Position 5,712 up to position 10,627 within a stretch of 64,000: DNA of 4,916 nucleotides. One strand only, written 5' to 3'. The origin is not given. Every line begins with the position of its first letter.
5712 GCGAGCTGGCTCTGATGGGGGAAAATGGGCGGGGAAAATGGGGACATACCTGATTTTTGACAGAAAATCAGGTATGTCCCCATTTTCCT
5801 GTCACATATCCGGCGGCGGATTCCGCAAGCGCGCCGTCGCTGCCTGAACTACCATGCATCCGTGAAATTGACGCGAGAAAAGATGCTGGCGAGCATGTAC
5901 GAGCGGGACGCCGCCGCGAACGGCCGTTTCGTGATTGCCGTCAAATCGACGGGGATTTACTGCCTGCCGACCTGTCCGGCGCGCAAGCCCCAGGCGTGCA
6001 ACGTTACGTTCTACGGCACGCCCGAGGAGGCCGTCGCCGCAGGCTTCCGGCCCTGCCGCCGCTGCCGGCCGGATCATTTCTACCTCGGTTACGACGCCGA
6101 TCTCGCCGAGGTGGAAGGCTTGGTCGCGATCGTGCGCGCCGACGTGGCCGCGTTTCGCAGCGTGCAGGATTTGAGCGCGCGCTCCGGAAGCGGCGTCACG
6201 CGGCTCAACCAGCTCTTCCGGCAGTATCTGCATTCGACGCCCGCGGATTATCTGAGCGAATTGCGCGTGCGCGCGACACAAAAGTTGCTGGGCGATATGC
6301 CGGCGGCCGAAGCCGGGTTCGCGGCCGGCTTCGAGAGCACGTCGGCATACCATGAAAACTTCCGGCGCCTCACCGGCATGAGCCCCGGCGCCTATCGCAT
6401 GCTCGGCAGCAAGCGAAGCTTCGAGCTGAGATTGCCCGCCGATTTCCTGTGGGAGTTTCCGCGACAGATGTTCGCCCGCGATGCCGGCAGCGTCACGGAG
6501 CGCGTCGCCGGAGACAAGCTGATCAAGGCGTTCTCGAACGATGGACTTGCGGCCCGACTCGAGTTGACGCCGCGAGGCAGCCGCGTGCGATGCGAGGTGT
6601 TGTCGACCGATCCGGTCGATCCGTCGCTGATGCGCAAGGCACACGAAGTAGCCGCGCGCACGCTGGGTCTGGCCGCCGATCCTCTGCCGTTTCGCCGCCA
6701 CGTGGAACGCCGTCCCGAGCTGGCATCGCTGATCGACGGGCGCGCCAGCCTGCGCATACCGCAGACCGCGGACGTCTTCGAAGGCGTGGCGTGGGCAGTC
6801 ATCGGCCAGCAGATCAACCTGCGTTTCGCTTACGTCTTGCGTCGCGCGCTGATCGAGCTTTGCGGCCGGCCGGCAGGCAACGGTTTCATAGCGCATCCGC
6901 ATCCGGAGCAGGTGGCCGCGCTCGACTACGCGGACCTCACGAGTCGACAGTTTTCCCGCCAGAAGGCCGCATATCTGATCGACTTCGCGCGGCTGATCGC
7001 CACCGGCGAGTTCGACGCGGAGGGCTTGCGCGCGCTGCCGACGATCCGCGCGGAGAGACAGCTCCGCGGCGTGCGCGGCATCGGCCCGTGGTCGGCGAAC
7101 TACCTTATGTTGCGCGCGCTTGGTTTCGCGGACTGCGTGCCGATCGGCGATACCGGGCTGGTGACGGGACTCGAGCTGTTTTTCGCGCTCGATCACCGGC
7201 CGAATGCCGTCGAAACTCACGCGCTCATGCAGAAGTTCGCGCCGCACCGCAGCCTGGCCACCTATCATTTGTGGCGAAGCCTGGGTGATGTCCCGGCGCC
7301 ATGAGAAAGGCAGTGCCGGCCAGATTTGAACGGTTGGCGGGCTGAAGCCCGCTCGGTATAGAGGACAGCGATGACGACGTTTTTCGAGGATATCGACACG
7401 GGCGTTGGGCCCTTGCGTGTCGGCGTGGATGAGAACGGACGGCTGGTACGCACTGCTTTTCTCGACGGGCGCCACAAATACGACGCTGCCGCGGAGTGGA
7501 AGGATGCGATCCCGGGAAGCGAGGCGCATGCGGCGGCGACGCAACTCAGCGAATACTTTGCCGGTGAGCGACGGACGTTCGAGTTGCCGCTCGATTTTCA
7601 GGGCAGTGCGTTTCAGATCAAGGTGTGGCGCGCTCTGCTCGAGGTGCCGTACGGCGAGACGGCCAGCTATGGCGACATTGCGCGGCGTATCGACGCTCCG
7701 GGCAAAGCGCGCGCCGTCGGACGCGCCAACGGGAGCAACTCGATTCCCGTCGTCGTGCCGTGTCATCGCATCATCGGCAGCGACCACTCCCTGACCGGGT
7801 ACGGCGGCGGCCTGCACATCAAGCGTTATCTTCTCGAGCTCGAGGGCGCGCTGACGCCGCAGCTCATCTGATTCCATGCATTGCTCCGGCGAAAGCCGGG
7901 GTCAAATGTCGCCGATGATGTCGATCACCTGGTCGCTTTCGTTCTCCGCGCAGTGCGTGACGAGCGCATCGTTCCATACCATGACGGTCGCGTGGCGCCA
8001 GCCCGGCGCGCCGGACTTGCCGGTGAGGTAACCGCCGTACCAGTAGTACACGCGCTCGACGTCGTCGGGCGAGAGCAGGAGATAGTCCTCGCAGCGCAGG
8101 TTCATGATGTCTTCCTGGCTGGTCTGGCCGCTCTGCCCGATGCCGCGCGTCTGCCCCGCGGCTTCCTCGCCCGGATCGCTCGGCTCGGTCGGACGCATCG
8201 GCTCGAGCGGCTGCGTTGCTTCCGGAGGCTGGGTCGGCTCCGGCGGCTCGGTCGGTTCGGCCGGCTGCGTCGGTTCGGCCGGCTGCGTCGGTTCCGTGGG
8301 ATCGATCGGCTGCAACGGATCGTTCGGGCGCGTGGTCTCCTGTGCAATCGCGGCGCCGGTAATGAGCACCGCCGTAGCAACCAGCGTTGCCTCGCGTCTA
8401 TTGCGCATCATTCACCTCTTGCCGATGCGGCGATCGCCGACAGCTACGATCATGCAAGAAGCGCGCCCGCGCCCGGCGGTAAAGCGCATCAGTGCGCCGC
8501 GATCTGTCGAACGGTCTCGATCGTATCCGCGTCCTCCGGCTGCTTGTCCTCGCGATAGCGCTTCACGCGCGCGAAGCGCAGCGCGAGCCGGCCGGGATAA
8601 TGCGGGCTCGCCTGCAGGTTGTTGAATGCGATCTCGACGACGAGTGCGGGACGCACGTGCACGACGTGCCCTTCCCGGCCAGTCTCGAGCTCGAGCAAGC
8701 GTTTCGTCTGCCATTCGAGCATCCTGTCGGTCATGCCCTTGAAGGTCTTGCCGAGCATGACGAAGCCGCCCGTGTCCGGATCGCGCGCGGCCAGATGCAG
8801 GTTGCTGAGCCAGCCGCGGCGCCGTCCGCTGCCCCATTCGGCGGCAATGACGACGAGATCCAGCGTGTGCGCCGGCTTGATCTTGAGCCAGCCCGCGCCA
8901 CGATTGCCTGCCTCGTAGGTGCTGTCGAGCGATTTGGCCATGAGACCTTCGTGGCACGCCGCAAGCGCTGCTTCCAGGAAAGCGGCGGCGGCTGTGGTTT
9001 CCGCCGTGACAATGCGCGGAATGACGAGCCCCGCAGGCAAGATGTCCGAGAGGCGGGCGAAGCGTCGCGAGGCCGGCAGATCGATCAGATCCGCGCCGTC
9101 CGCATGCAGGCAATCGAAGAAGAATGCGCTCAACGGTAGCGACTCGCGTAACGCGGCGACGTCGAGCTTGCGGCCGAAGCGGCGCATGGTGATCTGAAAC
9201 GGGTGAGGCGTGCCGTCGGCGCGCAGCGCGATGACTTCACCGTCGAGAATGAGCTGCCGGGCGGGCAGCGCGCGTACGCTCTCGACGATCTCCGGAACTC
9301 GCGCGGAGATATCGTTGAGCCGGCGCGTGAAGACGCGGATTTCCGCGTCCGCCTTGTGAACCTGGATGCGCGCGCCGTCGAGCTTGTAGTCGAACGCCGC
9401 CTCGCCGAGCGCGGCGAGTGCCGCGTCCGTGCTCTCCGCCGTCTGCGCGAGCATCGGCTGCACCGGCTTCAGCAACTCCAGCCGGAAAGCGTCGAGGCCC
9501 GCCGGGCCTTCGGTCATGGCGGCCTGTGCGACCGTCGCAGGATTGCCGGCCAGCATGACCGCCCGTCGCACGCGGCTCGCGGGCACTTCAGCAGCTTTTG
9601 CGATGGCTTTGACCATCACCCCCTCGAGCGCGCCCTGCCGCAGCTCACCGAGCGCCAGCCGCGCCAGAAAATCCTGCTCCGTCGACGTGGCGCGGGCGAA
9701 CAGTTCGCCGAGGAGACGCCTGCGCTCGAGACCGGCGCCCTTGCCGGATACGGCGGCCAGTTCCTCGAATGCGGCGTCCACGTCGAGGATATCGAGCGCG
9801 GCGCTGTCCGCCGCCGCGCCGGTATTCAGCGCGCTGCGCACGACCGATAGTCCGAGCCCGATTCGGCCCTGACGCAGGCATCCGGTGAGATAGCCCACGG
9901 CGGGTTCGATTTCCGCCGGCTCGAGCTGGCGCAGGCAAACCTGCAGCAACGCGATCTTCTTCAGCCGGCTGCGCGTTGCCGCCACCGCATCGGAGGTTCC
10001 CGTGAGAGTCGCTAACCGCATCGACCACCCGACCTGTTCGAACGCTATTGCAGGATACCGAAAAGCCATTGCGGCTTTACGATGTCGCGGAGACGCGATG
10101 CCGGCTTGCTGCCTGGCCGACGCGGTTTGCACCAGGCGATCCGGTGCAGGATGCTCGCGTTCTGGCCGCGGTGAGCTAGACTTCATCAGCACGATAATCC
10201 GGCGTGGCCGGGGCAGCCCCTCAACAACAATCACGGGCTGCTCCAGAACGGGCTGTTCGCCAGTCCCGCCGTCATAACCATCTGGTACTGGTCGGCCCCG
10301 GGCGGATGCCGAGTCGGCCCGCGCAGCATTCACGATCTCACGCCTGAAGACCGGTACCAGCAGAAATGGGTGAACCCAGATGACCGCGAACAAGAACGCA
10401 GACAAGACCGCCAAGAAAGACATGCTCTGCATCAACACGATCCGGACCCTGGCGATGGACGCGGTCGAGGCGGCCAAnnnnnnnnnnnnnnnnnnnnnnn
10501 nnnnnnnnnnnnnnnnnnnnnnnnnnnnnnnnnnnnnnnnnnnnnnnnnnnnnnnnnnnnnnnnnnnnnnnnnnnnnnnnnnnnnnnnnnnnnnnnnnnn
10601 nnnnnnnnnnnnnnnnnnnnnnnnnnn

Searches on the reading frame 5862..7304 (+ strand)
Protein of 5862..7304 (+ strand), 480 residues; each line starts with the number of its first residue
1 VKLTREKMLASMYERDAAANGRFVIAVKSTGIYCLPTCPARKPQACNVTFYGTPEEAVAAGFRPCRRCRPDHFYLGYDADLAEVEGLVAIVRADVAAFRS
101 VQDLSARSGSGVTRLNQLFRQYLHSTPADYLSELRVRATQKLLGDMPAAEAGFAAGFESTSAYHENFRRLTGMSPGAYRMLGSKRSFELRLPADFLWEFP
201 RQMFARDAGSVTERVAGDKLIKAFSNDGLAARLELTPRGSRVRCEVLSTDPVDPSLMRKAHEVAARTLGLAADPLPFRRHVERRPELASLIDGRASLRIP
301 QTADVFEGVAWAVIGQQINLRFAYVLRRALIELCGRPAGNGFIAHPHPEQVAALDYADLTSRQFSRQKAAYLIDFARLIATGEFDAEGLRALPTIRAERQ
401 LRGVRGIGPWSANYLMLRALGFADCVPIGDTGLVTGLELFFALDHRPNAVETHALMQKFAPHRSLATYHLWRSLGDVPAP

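Call 72: search_protein_families(library=pfam, proteins=[window:5862-7304:+], max_evalue=0.00001)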
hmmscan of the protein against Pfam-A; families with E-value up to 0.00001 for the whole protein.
window:5862-7304:+ (480 aa): 3 families
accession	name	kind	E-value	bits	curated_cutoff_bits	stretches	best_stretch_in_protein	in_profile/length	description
PF02805.21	Ada_Zn_binding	-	2.7e-27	95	23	1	11-71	5-65/65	Metal binding domain of Ada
PF12833.13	HTH_18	-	1.1e-16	61.3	33.6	1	105-179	2-78/80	Helix-turn-helix domain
PF00730.31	HhH-GPD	-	8.8e-11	42.6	26.2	1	311-460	2-106/108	HhH-GPD superfamily base excision DNA repair protein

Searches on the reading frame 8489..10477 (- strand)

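Call 72: search_protein_families(library=pfam, proteins=[window:8489-10477:-], max_evalue=0.00001)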
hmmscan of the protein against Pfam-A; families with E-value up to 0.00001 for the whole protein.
window:8489-10477:- (662 aa): 3 families
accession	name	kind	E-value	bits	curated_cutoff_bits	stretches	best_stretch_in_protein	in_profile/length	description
PF01068.26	DNA_ligase_A_M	-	1.1e-47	162.8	26.2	1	341-534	1-204/204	ATP dependent DNA ligase domain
PF04679.21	DNA_ligase_A_C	-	6.1e-14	52.6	27.5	1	553-645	1-94/94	ATP dependent DNA ligase C terminal region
PF04675.19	DNA_ligase_A_N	-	7e-13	49.6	24.6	1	216-293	96-174/174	DNA ligase N terminus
